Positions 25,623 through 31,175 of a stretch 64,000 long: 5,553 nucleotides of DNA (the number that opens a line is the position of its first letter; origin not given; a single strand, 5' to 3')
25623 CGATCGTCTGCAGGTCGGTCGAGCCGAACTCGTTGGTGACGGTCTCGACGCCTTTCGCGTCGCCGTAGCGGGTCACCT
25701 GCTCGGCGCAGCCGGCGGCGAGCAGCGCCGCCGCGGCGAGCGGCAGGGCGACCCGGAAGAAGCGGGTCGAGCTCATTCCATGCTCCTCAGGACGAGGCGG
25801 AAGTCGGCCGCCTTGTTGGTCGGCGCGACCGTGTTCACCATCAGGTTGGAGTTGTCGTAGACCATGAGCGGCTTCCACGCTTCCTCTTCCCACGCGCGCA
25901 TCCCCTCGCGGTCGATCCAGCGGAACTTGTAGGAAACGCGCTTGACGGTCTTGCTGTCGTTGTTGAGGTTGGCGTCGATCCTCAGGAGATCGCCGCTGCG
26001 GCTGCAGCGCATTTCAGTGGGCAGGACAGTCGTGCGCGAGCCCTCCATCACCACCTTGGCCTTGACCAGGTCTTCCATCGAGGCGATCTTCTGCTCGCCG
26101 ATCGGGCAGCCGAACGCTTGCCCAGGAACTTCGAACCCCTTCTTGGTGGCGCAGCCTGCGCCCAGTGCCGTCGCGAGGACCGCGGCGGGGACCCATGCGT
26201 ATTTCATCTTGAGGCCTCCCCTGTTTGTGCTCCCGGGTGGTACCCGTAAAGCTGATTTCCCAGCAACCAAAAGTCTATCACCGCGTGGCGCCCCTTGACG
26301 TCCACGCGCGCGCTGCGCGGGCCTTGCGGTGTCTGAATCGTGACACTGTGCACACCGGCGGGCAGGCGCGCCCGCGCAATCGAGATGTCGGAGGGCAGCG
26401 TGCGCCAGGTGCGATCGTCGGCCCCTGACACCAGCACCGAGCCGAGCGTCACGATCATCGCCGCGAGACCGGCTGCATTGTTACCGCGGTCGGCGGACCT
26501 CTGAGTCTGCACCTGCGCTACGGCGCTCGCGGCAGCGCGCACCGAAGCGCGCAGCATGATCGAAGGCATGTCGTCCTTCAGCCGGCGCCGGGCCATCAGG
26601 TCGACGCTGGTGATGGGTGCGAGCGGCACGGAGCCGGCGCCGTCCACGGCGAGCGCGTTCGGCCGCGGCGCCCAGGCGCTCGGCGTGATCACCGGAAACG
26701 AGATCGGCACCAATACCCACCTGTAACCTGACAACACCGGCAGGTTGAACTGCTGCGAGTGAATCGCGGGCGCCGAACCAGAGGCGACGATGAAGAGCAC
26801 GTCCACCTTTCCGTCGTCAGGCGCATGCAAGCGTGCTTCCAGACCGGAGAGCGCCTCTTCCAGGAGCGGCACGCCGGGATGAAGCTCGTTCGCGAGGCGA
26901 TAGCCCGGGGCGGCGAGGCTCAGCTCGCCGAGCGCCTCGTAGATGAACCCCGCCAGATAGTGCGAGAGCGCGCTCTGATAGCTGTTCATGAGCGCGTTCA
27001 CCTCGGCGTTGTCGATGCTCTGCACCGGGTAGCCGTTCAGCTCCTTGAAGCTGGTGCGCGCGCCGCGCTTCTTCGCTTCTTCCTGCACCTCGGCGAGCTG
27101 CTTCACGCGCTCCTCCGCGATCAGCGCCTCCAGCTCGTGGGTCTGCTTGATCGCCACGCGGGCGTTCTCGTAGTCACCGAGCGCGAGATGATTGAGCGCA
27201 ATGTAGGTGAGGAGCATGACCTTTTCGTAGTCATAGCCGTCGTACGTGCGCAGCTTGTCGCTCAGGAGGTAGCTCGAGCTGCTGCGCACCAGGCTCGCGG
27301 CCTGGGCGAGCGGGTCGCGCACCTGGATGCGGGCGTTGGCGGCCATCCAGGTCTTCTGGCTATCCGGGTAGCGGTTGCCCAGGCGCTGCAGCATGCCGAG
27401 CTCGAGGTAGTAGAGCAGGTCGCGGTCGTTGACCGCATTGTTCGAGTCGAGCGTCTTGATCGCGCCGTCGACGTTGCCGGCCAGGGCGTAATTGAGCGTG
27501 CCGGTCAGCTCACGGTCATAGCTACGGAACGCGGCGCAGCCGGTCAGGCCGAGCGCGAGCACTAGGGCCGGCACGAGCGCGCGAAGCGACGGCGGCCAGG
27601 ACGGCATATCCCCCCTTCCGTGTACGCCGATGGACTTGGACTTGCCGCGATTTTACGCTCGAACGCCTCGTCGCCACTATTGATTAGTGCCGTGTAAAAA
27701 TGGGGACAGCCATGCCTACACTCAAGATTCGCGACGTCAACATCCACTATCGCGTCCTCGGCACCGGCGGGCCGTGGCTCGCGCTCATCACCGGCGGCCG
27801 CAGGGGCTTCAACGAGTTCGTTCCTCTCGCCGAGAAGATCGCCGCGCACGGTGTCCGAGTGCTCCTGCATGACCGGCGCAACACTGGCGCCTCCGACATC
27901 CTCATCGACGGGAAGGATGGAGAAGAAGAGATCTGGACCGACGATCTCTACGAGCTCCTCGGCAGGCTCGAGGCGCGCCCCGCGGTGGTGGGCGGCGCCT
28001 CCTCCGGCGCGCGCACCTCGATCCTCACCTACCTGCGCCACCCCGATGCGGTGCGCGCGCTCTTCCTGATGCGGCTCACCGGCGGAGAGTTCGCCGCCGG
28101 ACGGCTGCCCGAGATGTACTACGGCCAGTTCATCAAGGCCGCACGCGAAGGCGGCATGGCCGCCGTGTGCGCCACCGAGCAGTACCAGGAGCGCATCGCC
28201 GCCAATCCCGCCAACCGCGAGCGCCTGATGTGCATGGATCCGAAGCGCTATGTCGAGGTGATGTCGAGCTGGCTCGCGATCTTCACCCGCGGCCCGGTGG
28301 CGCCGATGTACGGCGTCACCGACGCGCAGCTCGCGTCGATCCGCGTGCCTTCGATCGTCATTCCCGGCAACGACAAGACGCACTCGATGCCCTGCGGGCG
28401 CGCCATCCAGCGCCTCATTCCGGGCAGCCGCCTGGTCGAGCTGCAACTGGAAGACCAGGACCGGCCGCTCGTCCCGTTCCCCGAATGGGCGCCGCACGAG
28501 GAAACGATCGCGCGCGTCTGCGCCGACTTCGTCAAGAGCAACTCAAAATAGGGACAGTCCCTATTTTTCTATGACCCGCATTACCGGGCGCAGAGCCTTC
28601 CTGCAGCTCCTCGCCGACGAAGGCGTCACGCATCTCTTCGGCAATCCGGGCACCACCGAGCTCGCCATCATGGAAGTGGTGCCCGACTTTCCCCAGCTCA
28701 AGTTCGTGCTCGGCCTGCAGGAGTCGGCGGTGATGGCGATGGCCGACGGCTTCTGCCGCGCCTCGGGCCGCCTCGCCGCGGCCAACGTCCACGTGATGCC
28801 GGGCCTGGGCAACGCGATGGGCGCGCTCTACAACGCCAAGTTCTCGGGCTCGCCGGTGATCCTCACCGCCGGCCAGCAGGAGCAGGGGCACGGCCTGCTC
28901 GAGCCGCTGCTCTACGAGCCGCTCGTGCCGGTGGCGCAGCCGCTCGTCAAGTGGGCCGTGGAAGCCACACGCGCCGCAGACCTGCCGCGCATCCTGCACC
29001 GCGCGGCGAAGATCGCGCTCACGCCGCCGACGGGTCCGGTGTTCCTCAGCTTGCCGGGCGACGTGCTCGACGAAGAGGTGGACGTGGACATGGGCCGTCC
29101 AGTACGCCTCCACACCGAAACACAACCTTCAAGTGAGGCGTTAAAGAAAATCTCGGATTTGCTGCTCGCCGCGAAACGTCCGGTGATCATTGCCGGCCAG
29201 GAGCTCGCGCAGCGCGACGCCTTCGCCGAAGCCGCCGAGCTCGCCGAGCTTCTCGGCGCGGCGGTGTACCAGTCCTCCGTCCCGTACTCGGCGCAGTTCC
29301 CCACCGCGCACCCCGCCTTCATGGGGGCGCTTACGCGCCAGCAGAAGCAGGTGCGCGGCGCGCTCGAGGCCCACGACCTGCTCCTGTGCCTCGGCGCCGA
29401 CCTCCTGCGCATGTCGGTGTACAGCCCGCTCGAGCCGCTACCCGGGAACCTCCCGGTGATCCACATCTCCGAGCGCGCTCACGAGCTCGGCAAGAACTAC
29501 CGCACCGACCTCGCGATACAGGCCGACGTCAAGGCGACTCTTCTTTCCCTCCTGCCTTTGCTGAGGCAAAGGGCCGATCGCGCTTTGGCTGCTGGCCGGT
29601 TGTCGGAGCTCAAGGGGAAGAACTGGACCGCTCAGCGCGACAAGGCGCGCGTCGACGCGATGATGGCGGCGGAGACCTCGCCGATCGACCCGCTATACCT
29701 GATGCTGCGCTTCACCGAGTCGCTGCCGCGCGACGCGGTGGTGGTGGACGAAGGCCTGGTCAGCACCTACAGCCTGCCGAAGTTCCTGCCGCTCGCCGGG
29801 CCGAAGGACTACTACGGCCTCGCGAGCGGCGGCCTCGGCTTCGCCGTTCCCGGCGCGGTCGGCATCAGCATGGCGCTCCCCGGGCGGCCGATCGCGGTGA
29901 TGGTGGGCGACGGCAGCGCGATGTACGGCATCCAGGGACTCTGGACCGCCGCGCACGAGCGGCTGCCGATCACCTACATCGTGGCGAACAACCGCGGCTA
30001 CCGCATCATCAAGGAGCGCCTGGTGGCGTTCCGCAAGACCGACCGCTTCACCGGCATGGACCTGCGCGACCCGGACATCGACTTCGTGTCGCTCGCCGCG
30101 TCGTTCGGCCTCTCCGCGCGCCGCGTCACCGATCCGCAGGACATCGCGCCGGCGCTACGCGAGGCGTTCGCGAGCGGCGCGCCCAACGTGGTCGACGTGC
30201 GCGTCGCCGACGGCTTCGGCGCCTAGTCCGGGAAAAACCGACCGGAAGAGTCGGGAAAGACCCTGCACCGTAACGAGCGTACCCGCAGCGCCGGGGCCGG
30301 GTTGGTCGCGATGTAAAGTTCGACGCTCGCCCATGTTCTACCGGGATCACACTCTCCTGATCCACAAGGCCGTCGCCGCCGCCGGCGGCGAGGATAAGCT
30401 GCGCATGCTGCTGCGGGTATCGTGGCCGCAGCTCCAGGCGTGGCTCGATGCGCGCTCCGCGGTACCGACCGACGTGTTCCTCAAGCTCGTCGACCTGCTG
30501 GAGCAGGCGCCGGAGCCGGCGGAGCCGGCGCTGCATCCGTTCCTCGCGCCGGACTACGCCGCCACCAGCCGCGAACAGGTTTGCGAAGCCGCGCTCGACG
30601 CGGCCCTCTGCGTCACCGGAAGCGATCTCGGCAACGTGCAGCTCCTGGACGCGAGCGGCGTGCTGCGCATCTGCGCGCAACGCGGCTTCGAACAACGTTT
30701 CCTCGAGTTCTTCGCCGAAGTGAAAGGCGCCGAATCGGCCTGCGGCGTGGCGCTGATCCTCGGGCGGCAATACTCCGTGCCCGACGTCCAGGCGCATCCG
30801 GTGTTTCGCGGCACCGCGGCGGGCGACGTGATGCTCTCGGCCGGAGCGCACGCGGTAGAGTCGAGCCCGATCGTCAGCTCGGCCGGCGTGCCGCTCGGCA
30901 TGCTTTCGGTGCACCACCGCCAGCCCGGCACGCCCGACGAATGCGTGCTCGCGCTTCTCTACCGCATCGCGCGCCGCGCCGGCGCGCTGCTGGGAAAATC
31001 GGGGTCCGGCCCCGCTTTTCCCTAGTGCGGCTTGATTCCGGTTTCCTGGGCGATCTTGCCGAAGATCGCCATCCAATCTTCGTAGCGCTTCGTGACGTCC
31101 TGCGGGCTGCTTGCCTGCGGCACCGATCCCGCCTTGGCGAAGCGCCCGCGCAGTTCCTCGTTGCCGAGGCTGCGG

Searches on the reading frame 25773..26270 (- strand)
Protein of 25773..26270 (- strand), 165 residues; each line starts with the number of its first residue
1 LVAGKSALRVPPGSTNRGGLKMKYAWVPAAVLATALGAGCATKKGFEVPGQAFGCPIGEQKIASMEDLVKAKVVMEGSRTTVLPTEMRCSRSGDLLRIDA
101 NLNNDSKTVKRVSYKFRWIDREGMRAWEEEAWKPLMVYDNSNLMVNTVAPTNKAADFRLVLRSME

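Call 81: search_protein_families(library=pfam, proteins=[window:25773-26270:-], max_evalue=0.01)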
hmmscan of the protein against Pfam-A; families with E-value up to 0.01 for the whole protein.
window:25773-26270:- (165 aa): 1 family
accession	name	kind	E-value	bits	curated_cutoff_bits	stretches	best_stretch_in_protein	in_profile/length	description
PF07233.18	DUF1425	-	3.1e-19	69.1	28.3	1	79-162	11-95/96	Protein of unknown function (DUF1425)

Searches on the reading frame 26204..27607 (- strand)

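Call 52: search_protein_families(library=pfam, proteins=[window:26204-27607:-], max_evalue=0.001)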
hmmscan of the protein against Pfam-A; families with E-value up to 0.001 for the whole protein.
window:26204-27607:- (467 aa): 1 family
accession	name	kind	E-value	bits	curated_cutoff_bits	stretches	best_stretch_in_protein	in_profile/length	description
PF13174.12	TPR_6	-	2.2e-05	25.2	26.3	0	72-83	22-33/33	Tetratricopeptide repeat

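Call 81: search_protein_families(library=pfam, proteins=[window:26204-27607:-], max_evalue=0.01)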
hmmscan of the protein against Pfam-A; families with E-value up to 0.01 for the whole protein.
window:26204-27607:- (467 aa): 1 family
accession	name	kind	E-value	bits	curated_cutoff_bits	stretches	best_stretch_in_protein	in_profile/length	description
PF13174.12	TPR_6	-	2.2e-05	25.2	26.3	0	72-83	22-33/33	Tetratricopeptide repeat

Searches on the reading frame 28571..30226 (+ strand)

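Call 52: search_protein_families(library=pfam, proteins=[window:28571-30226:+], max_evalue=0.001)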
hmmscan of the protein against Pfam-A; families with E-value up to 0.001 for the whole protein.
window:28571-30226:+ (551 aa): 3 families
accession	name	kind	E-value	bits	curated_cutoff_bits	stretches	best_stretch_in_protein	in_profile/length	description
PF02775.26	TPP_enzyme_C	-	8.3e-30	104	21.9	1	406-543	13-151/151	Thiamine pyrophosphate enzyme, C-terminal TPP binding domain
PF02776.23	TPP_enzyme_N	-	1.3e-25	89.9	26.8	1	5-105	2-102/119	Thiamine pyrophosphate enzyme, N-terminal TPP binding domain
PF00205.28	TPP_enzyme_M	-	1.4e-25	90.1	30.4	1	192-325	2-135/137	Thiamine pyrophosphate enzyme, central domain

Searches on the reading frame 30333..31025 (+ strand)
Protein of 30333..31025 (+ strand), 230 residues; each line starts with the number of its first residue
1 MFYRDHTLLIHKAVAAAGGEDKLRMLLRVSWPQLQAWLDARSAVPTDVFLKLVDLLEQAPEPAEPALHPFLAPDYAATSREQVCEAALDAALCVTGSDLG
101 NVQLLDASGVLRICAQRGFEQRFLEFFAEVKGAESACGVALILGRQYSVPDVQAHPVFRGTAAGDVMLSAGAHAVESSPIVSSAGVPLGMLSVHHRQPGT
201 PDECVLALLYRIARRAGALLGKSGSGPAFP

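Call 52: search_protein_families(library=pfam, proteins=[window:30333-31025:+], max_evalue=0.001)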
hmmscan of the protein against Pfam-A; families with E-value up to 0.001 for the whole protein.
window:30333-31025:+ (230 aa): 2 families
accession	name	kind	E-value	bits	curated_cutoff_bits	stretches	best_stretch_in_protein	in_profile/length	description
PF01590.32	GAF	-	1.1e-08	36.1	22.4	1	80-217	2-130/133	GAF domain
PF13185.12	GAF_2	-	1.2e-07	32.4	28.6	1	77-217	1-132/136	GAF domain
